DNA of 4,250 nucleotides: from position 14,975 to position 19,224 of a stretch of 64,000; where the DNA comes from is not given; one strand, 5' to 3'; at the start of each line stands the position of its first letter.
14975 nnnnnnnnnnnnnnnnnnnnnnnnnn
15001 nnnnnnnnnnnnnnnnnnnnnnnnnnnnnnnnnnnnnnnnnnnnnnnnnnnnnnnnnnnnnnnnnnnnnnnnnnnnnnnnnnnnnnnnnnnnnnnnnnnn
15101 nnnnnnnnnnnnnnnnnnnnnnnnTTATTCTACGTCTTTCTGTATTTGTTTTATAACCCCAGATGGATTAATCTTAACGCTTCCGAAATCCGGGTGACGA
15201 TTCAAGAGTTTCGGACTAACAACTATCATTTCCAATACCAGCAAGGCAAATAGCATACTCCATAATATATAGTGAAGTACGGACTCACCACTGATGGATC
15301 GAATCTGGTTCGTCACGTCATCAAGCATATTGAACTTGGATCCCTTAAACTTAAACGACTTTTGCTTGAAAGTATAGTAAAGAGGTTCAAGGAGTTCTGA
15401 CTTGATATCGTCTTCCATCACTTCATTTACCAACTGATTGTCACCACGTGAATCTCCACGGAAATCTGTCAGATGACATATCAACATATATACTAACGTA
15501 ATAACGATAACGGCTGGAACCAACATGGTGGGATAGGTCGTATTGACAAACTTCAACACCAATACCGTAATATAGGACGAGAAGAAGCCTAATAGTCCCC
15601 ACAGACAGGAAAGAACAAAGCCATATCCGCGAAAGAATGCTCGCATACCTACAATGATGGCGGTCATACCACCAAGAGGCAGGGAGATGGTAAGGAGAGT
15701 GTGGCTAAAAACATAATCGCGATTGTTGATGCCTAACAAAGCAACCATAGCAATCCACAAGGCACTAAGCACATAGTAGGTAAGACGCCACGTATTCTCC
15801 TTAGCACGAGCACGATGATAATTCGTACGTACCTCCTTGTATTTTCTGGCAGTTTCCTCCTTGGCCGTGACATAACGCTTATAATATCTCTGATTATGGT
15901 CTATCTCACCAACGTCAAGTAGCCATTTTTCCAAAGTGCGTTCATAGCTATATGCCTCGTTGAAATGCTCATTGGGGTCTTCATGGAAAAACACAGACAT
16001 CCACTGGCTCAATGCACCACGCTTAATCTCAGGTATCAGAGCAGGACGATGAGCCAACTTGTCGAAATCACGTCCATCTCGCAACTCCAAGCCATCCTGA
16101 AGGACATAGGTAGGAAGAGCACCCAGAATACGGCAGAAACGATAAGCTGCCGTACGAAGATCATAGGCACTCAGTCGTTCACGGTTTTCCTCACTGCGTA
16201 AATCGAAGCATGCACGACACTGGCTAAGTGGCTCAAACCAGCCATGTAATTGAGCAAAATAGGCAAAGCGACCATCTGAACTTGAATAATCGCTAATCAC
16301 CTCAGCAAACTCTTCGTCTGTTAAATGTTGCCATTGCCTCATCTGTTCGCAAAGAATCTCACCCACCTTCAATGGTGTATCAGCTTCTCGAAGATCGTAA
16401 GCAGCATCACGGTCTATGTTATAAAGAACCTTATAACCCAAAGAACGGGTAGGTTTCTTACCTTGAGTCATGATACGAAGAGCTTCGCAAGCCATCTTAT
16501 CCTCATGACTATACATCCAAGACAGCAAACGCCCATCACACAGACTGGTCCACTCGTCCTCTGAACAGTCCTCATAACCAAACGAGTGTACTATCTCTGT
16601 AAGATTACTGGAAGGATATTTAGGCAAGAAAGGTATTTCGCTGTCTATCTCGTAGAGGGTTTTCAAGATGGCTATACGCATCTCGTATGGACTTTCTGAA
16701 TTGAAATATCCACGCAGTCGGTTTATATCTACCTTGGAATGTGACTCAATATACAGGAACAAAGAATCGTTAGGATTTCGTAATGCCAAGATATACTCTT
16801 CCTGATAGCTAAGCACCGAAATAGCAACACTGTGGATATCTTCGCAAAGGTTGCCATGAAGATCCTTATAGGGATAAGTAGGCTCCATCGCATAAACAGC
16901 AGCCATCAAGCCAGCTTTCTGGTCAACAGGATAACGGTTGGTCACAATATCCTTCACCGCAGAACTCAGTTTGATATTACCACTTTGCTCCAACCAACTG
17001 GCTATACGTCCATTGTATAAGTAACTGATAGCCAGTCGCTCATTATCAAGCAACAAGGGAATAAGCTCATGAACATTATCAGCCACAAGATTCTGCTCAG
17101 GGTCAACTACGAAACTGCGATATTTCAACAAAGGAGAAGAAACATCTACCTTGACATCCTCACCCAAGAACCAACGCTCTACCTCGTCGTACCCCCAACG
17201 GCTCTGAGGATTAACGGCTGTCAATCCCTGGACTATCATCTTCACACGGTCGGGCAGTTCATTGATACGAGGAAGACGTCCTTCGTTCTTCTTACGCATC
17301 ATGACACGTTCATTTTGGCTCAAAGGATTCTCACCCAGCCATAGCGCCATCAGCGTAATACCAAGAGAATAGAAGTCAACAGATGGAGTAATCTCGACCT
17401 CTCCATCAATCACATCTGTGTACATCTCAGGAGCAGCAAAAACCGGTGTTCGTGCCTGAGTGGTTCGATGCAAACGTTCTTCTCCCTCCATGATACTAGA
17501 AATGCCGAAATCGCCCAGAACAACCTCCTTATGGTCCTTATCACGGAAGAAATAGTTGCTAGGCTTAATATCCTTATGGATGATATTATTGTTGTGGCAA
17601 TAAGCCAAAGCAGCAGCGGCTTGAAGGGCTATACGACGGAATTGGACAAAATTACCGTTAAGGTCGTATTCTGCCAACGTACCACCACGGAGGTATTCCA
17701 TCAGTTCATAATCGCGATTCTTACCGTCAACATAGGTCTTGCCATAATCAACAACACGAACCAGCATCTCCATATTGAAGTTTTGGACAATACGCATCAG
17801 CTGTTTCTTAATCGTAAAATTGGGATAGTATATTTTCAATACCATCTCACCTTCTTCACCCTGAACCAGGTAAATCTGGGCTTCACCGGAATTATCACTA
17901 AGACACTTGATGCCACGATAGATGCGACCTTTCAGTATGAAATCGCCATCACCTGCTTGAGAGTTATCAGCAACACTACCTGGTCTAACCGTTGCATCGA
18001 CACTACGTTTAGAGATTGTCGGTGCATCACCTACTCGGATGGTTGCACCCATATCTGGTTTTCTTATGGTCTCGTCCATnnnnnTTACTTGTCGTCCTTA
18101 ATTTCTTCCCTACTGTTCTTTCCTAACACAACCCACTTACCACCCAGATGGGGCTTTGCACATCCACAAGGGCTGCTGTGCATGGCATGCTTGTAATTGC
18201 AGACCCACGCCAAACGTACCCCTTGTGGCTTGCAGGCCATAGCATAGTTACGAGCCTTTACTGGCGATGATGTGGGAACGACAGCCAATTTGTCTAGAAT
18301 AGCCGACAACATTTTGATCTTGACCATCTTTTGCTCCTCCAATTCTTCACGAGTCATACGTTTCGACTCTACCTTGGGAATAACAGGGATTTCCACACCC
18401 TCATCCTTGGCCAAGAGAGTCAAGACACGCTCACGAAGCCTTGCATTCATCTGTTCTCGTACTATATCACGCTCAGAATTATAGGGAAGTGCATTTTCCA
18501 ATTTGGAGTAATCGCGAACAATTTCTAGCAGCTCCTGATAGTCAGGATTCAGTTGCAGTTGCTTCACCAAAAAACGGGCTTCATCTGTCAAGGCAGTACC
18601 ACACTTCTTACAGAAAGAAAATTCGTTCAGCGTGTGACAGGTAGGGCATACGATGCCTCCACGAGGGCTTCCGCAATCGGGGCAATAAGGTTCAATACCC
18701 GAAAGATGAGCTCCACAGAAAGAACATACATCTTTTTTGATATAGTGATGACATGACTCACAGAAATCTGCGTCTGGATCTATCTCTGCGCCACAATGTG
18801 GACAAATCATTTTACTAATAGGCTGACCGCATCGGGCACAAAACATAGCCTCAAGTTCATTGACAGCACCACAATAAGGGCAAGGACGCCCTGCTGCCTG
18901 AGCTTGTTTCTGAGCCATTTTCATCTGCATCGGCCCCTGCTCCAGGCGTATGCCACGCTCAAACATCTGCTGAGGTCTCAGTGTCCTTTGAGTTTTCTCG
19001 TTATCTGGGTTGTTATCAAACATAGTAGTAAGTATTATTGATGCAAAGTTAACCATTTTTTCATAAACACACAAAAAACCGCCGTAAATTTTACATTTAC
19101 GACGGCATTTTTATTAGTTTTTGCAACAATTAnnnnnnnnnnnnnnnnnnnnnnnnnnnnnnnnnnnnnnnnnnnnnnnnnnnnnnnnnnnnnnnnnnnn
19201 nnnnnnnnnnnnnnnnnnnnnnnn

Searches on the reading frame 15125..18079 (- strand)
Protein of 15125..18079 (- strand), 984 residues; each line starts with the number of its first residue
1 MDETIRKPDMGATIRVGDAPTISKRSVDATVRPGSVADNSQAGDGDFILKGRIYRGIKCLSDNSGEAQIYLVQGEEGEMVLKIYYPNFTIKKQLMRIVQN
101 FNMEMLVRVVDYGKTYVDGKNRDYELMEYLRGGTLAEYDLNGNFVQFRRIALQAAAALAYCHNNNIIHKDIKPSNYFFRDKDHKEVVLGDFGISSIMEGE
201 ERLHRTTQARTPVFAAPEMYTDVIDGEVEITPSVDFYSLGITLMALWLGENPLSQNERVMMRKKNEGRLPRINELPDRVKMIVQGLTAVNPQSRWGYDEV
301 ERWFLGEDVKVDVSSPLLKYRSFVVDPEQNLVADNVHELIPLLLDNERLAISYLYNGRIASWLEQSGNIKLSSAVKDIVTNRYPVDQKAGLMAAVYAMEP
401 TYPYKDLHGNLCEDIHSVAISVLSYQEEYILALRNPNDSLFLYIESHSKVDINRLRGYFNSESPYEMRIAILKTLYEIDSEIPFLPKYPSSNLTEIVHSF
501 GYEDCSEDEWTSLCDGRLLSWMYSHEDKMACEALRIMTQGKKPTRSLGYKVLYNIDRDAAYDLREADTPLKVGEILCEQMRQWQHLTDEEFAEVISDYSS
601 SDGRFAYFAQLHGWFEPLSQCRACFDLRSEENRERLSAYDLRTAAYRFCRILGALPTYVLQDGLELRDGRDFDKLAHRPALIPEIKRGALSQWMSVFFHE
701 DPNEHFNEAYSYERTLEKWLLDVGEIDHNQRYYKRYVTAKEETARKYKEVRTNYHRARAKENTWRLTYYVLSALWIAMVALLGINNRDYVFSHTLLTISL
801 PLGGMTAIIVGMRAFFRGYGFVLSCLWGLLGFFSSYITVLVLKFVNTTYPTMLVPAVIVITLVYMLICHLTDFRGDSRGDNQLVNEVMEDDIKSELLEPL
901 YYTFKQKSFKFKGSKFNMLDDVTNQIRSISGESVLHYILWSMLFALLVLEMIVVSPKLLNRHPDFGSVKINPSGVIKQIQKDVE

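Call 3: search_protein_families(library=pfam, proteins=[window:15125-18079:-], max_evalue=0.01)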
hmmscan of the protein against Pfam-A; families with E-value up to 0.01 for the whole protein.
window:15125-18079:- (984 aa): 3 families
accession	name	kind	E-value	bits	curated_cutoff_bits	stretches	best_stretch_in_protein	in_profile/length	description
PF00069.31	Pkinase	-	9.8e-30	104.3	31.7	1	95-300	49-257/263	Protein kinase domain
PF07714.23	PK_Tyr_Ser-Thr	-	1.8e-16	60.7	23.1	1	97-300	54-254/258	Protein tyrosine and serine/threonine kinase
PF14531.12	Kinase-like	-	0.0001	22.2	25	1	150-292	150-287/289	Kinase-like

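Call 4: search_protein_families(library=ncbifam, proteins=[window:15125-18079:-], max_evalue=0.01)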
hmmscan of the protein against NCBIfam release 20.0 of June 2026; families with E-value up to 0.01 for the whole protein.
window:15125-18079:- (984 aa): 13 families
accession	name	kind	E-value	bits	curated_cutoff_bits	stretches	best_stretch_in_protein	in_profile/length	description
NF047741.1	antiphage_MADS6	equivalog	1.2e-20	73.6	460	1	120-296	270-449/612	methylation-associated defense system protein kinase MAD6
NF033483.0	PknB_PASTA_kin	equivalog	2.1e-18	66.7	450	1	102-261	65-216/563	Stk1 family PASTA domain-containing Ser/Thr kinase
NF038150.1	lanthi_synth_IV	equivalog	1.2e-14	53.7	650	1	146-307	299-456/851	class IV lanthionine synthetase LanL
TIGR03903.1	TOMM_kin_cyc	equivalog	1.8e-10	39.4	705.75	1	105-245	39-181/1267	TOMM system kinase/cyclase fusion protein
NF053615.1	SerThrKinAfsKStmc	equivalog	1.5e-06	27.2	1300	1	148-294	115-254/809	protein serine/threonine kinase AfsK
NF052427.1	StpK7MSMEG_1200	equivalog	1.6e-06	26.9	900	1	149-253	112-209/601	serine/threonine protein kinase StpK7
TIGR03724.2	arch_bud32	equivalog_domain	9.6e-06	25.2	125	1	126-201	71-138/193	KEOPS complex kinase/ATPase Bud32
NF038151.1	lanthi_synth_III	equivalog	1.3e-05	23.8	575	1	147-260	338-436/833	class III lanthionine synthetase LanKC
NF043056.1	T4SS_LegK1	equivalog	1.5e-05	23.8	550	1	162-250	206-287/516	Dot/Icm T4SS effector kinase LegK1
NF033442.0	BREX_PglW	equivalog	0.00029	18.6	990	1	153-297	320-475/1391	BREX system serine/threonine kinase PglW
NF009651.0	PRK13184.1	equivalog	0.00095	17.2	839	1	145-210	113-176/932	serine/threonine-protein kinase PknD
NF011463.0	PRK14879.1-4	equivalog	0.0012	18.3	188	1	126-199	96-165/237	Kae1-associated kinase Bud32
NF058632.1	SerThrKinPrkT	equivalog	0.0024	16.9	280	1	65-179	33-151/322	serine/threonine protein kinase PrkT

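Call 14: search_protein_families(library=padloc, proteins=[window:15125-18079:-], max_evalue=0.001)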
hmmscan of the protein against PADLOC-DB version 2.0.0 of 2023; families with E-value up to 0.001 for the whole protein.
window:15125-18079:- (984 aa): 34 families (the best 25 are shown)
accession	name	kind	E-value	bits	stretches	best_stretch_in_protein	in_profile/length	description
PDLC04138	mad6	-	5.8e-32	109.4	1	94-301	105-307/659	mads_6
PDLC04047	PD-T4-6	-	1.9e-23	81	1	65-295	22-259/327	-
PDLC04054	PD-T4-6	-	7.8e-22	76.1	1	105-295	71-260/347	-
PDLC04053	PD-T4-6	-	3.6e-21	73.9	1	96-295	61-258/311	-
PDLC03920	MkoA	-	6.4e-21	72.4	1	92-302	60-272/1112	-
PDLC04057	PD-T4-6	-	9.2e-21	72.3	1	106-295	70-257/443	-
PDLC04042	PD-T4-6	-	8.2e-20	69.6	1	96-296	61-260/292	-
PDLC04044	PD-T4-6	-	3.8e-19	67.1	1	46-257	27-243/372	-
PDLC01088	C3a189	-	1.8e-18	64.5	1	101-294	54-248/840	kinase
PDLC04061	PD-T4-6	-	1.2e-17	62.6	1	98-286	70-257/510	-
PDLC04062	PD-T4-6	-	1.9e-15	54.8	1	118-286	107-271/450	-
PDLC04060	PD-T4-6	-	2.4e-15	54.4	1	102-259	66-215/486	-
PDLC04041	PD-T4-6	-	1.8e-14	51.9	1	95-294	79-279/443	-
PDLC04043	PD-T4-6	-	4.4e-14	50.4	1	105-294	76-263/452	-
PDLC04058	PD-T4-6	-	4.1e-13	47.2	1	98-206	64-175/460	-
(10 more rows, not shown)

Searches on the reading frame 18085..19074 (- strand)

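Call 15: search_protein_families(library=pfam, proteins=[window:18085-19074:-], max_evalue=0.001)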
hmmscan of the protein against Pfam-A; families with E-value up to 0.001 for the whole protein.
window:18085-19074:- (329 aa): 8 families
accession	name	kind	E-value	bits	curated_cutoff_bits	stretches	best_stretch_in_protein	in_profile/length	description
PF12773.13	DZR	-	4e-22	78.5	27.3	3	65-108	1-44/45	Double zinc ribbon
PF13240.11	Zn_Ribbon_1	-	6e-19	67.6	25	2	91-110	2-21/23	zinc-ribbon domain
PF24463.1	DUF7577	-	1.6e-14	53.6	28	3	91-108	5-22/27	Domain of unknown function (DUF7577)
PF13248.11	Zn_ribbon_3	-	2.6e-08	33.5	27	2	63-86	3-26/26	zinc-ribbon domain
PF24460.1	DUF7575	-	2.3e-07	30.5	28.5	1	91-108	6-23/28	Domain of unknown function (DUF7575)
PF18912.6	DZR_2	-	3.3e-07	30.5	27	1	91-134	10-55/56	Double zinc ribbon domain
PF17032.10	Zn_ribbon_15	-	4.5e-06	27.8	28.9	0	88-108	52-72/73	zinc-ribbon family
PF22109.2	Zn_ribbon_tTFIIB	-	0.00069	19.9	28.6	1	61-76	8-23/40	Transcription factor IIB, zinc ribbon, Trypanosome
